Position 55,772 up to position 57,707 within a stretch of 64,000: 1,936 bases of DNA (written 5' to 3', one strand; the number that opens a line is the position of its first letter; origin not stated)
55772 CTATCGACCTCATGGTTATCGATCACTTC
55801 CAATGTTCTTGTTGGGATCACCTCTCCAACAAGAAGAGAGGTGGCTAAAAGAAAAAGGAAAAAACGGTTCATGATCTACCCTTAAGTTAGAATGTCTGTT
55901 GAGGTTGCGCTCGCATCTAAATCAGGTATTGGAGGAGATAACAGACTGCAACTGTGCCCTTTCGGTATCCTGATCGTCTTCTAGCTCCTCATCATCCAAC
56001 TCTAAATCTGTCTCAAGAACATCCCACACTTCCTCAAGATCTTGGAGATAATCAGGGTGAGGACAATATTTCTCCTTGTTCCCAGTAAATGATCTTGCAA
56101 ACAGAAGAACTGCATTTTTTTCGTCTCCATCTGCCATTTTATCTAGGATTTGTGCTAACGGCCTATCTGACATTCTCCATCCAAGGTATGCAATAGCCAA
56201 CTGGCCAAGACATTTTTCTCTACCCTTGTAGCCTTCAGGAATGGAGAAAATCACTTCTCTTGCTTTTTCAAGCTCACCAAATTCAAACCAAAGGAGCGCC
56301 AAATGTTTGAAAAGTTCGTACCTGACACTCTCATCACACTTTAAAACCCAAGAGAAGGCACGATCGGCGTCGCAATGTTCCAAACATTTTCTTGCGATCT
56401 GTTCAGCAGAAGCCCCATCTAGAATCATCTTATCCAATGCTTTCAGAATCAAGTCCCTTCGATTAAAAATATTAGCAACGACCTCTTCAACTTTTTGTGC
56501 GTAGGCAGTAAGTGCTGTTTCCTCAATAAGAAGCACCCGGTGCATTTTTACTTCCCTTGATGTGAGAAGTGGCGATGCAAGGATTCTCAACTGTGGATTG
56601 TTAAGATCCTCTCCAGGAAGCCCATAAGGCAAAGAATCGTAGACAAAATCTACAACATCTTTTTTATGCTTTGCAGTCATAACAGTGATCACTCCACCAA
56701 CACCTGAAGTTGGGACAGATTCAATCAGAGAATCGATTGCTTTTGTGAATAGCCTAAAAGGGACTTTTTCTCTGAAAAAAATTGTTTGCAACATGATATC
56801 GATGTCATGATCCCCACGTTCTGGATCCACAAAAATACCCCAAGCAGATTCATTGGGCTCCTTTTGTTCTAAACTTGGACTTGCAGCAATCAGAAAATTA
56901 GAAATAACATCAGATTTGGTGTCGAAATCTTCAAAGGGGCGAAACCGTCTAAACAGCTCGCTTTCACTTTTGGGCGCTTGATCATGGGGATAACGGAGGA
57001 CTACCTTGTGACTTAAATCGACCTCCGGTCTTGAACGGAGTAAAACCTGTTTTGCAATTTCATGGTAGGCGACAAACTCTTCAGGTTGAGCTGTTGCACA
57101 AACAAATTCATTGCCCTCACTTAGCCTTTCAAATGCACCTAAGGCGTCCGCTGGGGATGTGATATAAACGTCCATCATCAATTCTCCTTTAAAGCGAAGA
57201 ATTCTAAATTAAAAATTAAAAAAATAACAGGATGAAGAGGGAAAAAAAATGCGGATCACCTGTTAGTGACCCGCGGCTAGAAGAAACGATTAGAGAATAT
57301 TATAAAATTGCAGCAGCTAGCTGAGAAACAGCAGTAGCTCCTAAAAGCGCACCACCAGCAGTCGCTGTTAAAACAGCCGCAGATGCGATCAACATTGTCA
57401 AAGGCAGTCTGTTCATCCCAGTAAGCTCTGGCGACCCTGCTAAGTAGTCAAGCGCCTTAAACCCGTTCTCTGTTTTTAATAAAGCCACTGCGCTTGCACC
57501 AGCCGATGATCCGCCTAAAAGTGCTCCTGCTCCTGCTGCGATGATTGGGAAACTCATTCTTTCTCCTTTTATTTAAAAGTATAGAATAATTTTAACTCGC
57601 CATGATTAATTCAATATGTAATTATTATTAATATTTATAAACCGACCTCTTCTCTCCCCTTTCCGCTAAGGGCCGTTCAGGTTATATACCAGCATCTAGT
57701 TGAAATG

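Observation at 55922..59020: Paralog pair of about 400-aa orphan proteins bracketing a Gly/Ala-zipper mini membrane protein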

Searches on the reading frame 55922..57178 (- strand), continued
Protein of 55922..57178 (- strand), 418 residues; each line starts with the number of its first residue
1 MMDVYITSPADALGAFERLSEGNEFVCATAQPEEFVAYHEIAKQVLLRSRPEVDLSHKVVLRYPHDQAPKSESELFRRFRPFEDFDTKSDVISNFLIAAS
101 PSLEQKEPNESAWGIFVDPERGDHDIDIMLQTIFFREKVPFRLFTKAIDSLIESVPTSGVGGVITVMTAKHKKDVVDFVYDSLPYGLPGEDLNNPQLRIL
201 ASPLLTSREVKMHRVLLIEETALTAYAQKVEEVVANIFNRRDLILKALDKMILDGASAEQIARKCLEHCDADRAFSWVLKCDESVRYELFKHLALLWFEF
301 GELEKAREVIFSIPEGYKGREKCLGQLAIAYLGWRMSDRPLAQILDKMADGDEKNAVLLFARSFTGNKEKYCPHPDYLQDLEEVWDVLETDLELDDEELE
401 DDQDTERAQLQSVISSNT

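Call 87: fold_search(model_id=the predicted structure, library=viral)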
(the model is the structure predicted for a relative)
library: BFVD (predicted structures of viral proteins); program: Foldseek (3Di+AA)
matches with E <= 10: 268; with E <= 0.001: 2
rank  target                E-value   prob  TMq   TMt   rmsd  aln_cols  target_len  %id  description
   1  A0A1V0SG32            2.7e-06  1.00  0.37  0.47   5.3       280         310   14  Uncharacterized protein [Hokovirus HKV1]
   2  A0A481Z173            1.5e-04  1.00  0.40  0.36  10.6       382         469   15  Uncharacterized protein [Mimivirus LCMiAC02]
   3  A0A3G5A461            5.6e-02  0.97  0.22  0.20  13.3       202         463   14  RING-type domain-containing protein [Harvfovirus sp.]
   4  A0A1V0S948            6.8e-02  0.92  0.20  0.20  22.4       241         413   14  TPR repeat protein [Catovirus CTV1]
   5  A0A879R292            2.1e-01  0.87  0.20  0.19  10.4       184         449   15  Tetratricopeptide repeat protein [Synechococcus phage S-SRM01]
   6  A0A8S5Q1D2            2.1e-01  0.51  0.16  0.12  18.3       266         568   12  Response regulator protein [Siphoviridae sp. ctOCb13]
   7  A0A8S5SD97            2.3e-01  0.72  0.21  0.22  22.3       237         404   10  Tetratricopeptide repeat [Siphoviridae sp. ctnpt50]
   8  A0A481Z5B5            3.9e-01  0.82  0.23  0.25   9.4       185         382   13  Pentacotripeptide-repeat region protein [Pithovirus LCPAC102]
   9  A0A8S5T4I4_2          4.5e-01  0.05  0.11  0.06  24.3       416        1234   11  Tape measure protein N-terminal domain-containing protein [Siphoviridae sp. ctn8e14]
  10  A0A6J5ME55            4.8e-01  0.63  0.19  0.14  12.7       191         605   12  Glycosyltransferase, DXD sugar-binding motif [uncultured Caudovirales phage]
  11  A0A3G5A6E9            6.3e-01  0.47  0.19  0.29  24.1       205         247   12  Tetratricopeptide repeat protein [Hyperionvirus sp.]
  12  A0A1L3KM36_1          6.3e-01  0.12  0.12  0.06  18.0       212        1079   15  (no name in the UniProt tables at hand)
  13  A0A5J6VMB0            7.3e-01  0.54  0.16  0.31  11.6       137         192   14  Uncharacterized protein [Megaviridae environmental sample]
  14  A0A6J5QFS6            7.7e-01  0.21  0.19  0.15  20.1       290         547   14  Glycosyltransferase 2-like [uncultured Caudovirales phage]
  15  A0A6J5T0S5            9.3e-01  0.15  0.17  0.10  18.4       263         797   10  Glycosyltransferase, DXD sugar-binding motif [uncultured Caudovirales phage]
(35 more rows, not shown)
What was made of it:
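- Two significant giant-virus structural matches (E 2.7e-6 and 1.5e-4): call 87. In the BFVD search, GT-A/GT2/'DXD' glycosyltransferases recur nine times among the sub-threshold matches, at E 0.5-2 (call 87).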

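Call 89: find_related_loci(query=A5, collection=viral_contigs, flank=5000)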
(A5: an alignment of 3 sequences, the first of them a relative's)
Query A5 (333 aa) in viral_contigs; peptide patterns used: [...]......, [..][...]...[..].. (x = any residue, [..] = any of these).
268 stretches matched a pattern, but none encodes a relative of the query by tblastn (E <= 1e-3).

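Call 90: find_related_loci(query=A4, collection=viral_contigs, flank=5000)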
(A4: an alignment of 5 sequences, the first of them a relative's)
Query A4 (417 aa) in viral_contigs; peptide patterns used: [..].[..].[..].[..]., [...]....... (x = any residue, [..] = any of these).
43 stretches matched a pattern, but none encodes a relative of the query by tblastn (E <= 1e-3).
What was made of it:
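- Closest known: Two uncharacterised giant-virus proteins. Different: No sequence-level relative was found in IMG/VR viral contigs (calls 89, 90).
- Tried and rejected: Viral-contig scans: no sequence relatives (calls 89, 90).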

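Call 91: find_related_loci(query=A4, collection=metagenome_contigs, flank=5000)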
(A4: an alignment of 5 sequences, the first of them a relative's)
Query A4 (417 aa) in metagenome_contigs; peptide patterns used: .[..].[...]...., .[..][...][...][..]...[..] (x = any residue, [..] = any of these).
352 stretches matched a pattern; 1 encode a relative of the query (tblastn E <= 1e-3); 1 distinct loci.
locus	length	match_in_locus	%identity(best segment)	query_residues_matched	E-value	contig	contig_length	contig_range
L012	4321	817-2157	60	6-417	1e-179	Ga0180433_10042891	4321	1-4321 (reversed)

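Call 95: search_protein_families(library=padloc, proteins=[P0005, P0008, P0009], max_evalue=0.1)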
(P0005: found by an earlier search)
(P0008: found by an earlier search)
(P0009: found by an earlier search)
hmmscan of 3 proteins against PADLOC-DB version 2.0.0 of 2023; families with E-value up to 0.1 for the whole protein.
P0005 (431 aa): 0 families

P0008 (396 aa): 0 families

P0009 (85 aa): 0 families

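Call 99: search_protein_families(library=pfam, proteins=[L010:1759-3612:+, L008:8112-9971:+, L009:5060-6898:+, L008:4818-5570:+, L008:4143-4784:+], max_evalue=0.01)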
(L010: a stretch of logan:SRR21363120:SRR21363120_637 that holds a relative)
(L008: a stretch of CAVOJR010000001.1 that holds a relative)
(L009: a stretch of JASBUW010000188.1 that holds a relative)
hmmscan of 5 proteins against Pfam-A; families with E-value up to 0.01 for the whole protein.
L010:1759-3612:+ (617 aa): 1 family
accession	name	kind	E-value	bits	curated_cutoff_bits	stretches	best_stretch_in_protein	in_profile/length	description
PF02661.23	Fic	-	7.6e-05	23.9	24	1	509-572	35-92/93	Fic/DOC family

L008:8112-9971:+ (619 aa): 1 family
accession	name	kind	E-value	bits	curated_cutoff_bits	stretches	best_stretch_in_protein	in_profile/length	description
PF03543.20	Peptidase_C58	-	0.0021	18.2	23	0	558-602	142-184/205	Yersinia/Haemophilus virulence surface antigen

L009:5060-6898:+ (612 aa): 0 families

L008:4818-5570:+ (250 aa): 0 families

L008:4143-4784:+ (213 aa): 0 families
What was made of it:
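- Fic-like and YopT-like genes lie next to relatives in L010 and L008: call 99.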

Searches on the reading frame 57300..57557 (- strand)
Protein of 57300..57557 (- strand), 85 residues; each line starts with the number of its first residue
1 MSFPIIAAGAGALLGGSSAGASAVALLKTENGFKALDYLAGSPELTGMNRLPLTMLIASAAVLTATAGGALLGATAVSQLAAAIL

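Call 4: search_protein_families(library=pfam, proteins=[window:57300-57557:-], max_evalue=1)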
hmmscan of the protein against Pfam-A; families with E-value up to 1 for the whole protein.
window:57300-57557:- (85 aa): 0 families

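Call 50: search_protein_families(library=ncbifam, proteins=[P0008, P0009], max_evalue=1)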
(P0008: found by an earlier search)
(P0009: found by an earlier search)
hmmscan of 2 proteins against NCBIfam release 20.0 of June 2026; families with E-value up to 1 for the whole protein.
P0008 (396 aa): 1 family
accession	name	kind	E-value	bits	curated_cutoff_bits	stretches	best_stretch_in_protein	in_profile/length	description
NF053563.1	Rkd4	equivalog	0.086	10.9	860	1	205-265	149-209/747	arcadin-4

P0009 (85 aa): 0 families

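Call 82: search_protein_families(library=pfam, proteins=[P0005], max_evalue=0.01)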
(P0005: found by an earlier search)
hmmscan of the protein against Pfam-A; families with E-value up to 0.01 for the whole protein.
P0005 (431 aa): 0 families

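Call 95: search_protein_families(library=padloc, proteins=[P0005, P0008, P0009], max_evalue=0.1)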
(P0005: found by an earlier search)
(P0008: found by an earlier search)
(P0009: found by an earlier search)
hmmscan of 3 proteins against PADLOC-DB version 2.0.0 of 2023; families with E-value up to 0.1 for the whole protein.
P0005 (431 aa): 0 families

P0008 (396 aa): 0 families

P0009 (85 aa): 0 families
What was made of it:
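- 57300..57557 (-): 85-aa Gly/Ala-rich small ORF (P0009) with an AGGAG ribosome-binding site. It is restricted to this species. No Pfam, NCBIfam or PADLOC hit (calls 4, 50, 95).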
